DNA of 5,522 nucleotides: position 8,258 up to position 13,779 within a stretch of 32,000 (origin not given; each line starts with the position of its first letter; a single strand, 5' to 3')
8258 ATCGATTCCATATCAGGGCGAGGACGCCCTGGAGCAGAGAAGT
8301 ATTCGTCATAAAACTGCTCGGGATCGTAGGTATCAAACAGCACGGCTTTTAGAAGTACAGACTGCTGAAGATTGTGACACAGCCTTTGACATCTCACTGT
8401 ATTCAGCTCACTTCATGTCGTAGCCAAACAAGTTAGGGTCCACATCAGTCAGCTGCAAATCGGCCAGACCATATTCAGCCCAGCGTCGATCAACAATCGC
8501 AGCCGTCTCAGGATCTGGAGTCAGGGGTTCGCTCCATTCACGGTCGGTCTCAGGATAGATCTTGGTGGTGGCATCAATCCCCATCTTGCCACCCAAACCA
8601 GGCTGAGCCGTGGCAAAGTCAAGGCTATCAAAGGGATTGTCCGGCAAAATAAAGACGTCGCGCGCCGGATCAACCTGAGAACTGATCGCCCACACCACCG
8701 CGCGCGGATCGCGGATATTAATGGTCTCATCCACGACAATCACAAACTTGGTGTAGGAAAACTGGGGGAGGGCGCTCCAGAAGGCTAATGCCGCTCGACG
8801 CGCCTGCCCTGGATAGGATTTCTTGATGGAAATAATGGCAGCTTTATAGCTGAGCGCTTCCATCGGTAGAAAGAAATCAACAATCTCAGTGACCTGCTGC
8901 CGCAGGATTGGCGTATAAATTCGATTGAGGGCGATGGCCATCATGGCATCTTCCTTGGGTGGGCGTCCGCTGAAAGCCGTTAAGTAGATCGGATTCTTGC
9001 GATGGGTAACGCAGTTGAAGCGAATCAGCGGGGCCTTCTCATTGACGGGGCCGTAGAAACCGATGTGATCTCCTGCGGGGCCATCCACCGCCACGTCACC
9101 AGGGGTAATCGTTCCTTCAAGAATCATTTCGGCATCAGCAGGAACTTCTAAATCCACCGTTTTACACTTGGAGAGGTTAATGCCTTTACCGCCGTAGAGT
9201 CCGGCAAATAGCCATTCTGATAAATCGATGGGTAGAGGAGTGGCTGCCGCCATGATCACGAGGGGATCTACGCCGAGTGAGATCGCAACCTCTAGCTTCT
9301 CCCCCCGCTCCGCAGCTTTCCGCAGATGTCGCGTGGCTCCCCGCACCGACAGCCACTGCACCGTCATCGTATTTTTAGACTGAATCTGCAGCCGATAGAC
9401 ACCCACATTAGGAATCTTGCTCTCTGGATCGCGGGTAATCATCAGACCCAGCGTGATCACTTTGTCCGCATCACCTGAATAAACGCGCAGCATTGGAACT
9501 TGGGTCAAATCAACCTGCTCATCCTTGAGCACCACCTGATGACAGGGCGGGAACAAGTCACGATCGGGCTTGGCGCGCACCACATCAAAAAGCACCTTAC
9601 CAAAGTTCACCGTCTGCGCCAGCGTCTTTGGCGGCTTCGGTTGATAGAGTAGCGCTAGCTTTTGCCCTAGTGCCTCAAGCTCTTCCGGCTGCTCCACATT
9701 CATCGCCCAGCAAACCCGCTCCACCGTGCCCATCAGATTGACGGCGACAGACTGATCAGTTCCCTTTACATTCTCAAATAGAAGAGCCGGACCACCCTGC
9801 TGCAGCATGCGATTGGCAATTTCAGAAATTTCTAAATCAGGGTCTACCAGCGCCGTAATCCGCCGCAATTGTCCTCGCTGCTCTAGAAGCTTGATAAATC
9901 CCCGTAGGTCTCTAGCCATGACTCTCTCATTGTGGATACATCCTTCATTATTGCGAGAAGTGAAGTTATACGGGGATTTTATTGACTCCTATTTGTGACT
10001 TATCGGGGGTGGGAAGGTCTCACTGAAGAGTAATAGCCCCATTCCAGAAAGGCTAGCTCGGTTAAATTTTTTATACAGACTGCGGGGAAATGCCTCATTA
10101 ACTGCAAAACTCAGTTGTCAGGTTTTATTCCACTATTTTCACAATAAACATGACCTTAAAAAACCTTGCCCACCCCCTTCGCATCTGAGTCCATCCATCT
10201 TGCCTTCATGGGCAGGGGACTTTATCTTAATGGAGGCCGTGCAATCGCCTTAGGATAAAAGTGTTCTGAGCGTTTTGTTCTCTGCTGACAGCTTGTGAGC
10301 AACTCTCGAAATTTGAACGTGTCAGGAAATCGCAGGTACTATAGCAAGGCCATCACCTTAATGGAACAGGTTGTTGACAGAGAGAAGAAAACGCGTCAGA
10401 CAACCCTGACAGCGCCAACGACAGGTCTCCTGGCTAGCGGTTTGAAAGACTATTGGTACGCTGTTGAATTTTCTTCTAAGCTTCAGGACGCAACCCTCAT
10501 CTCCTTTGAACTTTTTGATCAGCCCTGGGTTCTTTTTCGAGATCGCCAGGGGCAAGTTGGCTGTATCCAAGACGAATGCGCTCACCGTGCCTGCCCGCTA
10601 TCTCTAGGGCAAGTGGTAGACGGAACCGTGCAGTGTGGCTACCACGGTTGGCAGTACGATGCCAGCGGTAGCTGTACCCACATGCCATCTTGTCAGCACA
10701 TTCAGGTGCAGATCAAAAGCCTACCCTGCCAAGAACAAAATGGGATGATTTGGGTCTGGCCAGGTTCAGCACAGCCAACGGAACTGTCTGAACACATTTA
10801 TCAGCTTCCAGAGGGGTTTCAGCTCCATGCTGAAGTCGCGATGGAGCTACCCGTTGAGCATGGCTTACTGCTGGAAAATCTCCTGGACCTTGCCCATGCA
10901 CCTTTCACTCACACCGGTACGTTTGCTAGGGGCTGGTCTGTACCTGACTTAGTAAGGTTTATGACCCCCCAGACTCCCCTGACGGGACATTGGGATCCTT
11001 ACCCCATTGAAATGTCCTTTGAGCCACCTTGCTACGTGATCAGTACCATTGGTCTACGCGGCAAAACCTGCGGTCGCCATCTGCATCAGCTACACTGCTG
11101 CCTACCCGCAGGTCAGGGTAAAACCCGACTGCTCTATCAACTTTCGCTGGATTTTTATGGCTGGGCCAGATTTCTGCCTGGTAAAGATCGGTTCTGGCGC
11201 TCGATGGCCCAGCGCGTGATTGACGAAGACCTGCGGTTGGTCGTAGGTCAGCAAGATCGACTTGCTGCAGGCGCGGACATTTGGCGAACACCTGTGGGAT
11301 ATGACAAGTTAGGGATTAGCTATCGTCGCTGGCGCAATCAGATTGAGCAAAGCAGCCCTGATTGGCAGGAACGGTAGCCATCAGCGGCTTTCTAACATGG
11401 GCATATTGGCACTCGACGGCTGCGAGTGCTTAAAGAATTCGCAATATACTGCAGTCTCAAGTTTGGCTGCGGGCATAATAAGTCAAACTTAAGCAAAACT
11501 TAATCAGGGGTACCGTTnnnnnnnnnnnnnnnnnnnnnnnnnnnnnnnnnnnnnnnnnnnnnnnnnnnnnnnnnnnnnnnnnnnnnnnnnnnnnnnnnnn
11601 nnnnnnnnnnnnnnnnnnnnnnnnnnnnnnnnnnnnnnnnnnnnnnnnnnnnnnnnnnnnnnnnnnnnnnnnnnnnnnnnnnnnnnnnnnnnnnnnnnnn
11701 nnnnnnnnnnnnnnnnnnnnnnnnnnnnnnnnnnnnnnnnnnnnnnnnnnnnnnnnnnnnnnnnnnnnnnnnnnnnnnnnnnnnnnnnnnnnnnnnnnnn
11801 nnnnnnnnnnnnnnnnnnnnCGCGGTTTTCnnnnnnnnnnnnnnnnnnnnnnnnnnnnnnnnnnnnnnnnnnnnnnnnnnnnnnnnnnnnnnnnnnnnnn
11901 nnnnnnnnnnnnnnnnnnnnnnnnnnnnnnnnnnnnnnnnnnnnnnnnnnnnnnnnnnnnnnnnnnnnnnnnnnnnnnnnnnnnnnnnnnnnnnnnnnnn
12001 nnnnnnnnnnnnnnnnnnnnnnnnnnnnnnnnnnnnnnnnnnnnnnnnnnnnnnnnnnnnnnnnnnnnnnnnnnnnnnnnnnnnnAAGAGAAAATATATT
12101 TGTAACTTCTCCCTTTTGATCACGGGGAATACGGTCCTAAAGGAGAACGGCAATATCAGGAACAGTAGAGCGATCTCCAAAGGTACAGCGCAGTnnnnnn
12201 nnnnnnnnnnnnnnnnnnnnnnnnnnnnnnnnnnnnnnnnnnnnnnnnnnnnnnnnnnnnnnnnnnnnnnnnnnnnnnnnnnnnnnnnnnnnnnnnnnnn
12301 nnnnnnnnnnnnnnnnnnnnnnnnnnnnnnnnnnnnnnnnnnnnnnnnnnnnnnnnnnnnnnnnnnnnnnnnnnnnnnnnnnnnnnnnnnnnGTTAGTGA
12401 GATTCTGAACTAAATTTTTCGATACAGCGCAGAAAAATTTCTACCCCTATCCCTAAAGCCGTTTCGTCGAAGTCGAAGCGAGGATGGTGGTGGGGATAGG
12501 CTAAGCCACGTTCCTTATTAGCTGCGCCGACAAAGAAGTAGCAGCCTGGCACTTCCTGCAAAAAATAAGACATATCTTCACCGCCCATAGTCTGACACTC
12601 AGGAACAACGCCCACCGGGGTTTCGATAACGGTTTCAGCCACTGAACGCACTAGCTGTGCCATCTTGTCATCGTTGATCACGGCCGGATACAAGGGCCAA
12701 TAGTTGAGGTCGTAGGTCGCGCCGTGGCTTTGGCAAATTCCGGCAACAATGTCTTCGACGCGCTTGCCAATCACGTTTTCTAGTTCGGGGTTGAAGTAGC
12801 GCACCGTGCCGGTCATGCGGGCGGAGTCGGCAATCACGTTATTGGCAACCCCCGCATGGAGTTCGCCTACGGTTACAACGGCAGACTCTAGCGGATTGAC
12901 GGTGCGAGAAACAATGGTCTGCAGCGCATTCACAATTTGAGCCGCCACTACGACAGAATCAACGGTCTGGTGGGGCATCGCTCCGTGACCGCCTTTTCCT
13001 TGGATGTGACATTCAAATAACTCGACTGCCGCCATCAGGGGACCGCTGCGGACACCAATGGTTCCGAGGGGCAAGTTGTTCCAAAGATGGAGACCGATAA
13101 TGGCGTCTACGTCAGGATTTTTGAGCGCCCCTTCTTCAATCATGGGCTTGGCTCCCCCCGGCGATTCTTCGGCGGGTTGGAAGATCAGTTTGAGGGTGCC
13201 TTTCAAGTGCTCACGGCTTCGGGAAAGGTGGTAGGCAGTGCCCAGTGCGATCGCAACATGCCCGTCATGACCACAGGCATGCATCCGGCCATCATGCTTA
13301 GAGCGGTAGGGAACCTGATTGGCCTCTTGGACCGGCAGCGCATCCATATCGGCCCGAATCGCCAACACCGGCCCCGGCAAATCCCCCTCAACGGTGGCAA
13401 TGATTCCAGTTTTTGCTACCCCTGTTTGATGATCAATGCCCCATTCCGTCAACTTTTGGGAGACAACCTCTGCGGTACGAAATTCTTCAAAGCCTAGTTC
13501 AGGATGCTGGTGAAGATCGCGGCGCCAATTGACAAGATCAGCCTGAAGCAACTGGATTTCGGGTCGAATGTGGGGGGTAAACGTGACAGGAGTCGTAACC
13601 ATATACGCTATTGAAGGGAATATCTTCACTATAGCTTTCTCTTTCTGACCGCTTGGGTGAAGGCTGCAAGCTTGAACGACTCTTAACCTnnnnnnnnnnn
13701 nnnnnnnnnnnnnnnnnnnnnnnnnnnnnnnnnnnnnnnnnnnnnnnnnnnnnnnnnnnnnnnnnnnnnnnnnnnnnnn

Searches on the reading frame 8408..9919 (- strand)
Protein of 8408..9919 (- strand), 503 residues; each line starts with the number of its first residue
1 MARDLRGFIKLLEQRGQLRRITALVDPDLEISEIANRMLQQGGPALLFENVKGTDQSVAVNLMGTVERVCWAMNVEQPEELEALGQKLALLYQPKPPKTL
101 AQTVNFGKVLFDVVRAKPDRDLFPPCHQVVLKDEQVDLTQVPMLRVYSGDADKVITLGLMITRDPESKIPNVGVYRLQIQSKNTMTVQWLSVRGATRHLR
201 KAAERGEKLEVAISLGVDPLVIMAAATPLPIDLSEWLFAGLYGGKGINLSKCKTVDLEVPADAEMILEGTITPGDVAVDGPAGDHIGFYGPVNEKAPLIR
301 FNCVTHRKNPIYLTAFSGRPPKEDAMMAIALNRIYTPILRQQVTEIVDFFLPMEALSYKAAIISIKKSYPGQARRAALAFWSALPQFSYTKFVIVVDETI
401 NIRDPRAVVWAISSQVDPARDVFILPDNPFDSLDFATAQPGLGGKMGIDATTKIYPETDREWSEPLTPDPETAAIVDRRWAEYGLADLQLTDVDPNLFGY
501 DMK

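Call 33: search_protein_families(library=ncbifam, proteins=[window:8408-9919:-], max_evalue=0.00001)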
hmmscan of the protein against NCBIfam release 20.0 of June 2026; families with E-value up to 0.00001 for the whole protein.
window:8408-9919:- (503 aa): 7 families
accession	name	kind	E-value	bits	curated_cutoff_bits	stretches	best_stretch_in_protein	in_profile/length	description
TIGR00148.1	TIGR00148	subfamily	9.3e-166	551.8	244.85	1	5-453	1-438/438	UbiD family decarboxylase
NF008175.0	PRK10922.1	equivalog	4.3e-146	487.3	788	1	3-484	7-489/497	4-hydroxy-3-polyprenylbenzoate decarboxylase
TIGR03701.1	mena_SCO4490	equivalog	1.4e-127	426.1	495.9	1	8-445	2-433/433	menaquinone biosynthesis decarboxylase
NF041204.1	VdcC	exception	1.2e-90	304.2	650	1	3-477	2-462/467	non-oxidative hydroxyarylic acid decarboxylases subunit C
TIGR02724.1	phenyl_P_beta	equivalog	2.2e-47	161.5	468.95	1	4-485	2-471/472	phenylphosphate carboxylase subunit beta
TIGR02723.1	phenyl_P_alpha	equivalog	3.3e-35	121.6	564.6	1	5-425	10-413/485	phenylphosphate carboxylase subunit alpha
NF041219.1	BagN_FevL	exception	3e-33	115.1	1000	1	3-323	18-331/502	bagremycin/ferroverdin biosynthesis UbiD family decarboxylase BagN/FevL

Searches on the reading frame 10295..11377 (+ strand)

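Call 33: search_protein_families(library=ncbifam, proteins=[window:10295-11377:+], max_evalue=0.00001)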
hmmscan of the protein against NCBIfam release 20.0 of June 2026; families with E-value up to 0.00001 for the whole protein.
window:10295-11377:+ (360 aa): 2 families
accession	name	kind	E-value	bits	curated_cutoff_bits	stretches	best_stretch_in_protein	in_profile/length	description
NF052579.1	BetMthstMoxSdmAMthl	equivalog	9.8e-27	93.8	600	1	52-202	16-175/351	4beta-methylsterol monooxygenase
NF041683.1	ant_diox_AndAb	equivalog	1.9e-06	28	150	1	54-153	2-97/100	anthranilate 1,2-dioxygenase ferredoxin subunit AndAb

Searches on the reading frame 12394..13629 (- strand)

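Call 33: search_protein_families(library=ncbifam, proteins=[window:12394-13629:-], max_evalue=0.00001)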
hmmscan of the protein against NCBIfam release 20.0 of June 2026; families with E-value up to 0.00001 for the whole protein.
window:12394-13629:- (411 aa): 18 families
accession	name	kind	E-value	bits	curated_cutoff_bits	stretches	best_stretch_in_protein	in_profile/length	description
TIGR01891.1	amidohydrolases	subfamily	1.2e-125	419.5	153.75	1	32-395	1-366/366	amidohydrolase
NF040868.1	carboxypep_CpsA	equivalog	5e-123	410.7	500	1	21-407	4-390/391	carboxypeptidase CpsA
NF038260.1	ectoine_DoeB_2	equivalog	2.7e-99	332.6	550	1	33-401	9-374/378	N(2)-acetyl-L-2,4-diaminobutanoate deacetylase DoeB2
TIGR01892.1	AcOrn-deacetyl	equivalog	8.8e-13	48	297.7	1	71-333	44-307/365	acetylornithine deacetylase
TIGR01246.1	dapE_proteo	equivalog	1.3e-11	44.1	361.8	1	84-360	53-330/370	succinyl-diaminopimelate desuccinylase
NF009557.0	PRK13009.1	equivalog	4.9e-11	42.4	284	1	124-360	104-334/377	succinyl-diaminopimelate desuccinylase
NF006365.0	PRK08588.1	subfamily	6.7e-10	38.8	289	1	49-363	26-342/383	succinyl-diaminopimelate desuccinylase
NF006769.0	PRK09290.1-3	subfamily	1e-08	34.3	452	1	191-335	208-350/417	allantoate amidohydrolase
TIGR01879.1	hydantase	subfamily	9.5e-08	31.4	204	1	192-371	199-372/401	hydantoinase/carbamoylase family amidase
NF005602.0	PRK07338.1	equivalog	1.9e-07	30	357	1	205-333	208-333/409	hydrolase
NF009555.0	PRK13004.1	equivalog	6e-07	28.7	321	1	26-293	11-277/399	YgeY family selenium metabolism-linked hydrolase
TIGR01910.1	DapE-ArgE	subfamily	6.4e-07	28.9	217.6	1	129-329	114-310/373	ArgE/DapE family deacylase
NF058540.1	Ncarbamyl_ErtE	equivalog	1.5e-06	27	520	1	172-336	185-354/418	N-carbamyl-l-glutamate amidohydrolase ErtE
NF006775.0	PRK09290.2-5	equivalog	2.2e-06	26.6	479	1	199-408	216-415/419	allantoate amidohydrolase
NF005710.0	PRK07522.1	subfamily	3.9e-06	26.3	412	0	71-297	54-285/391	acetylornithine deacetylase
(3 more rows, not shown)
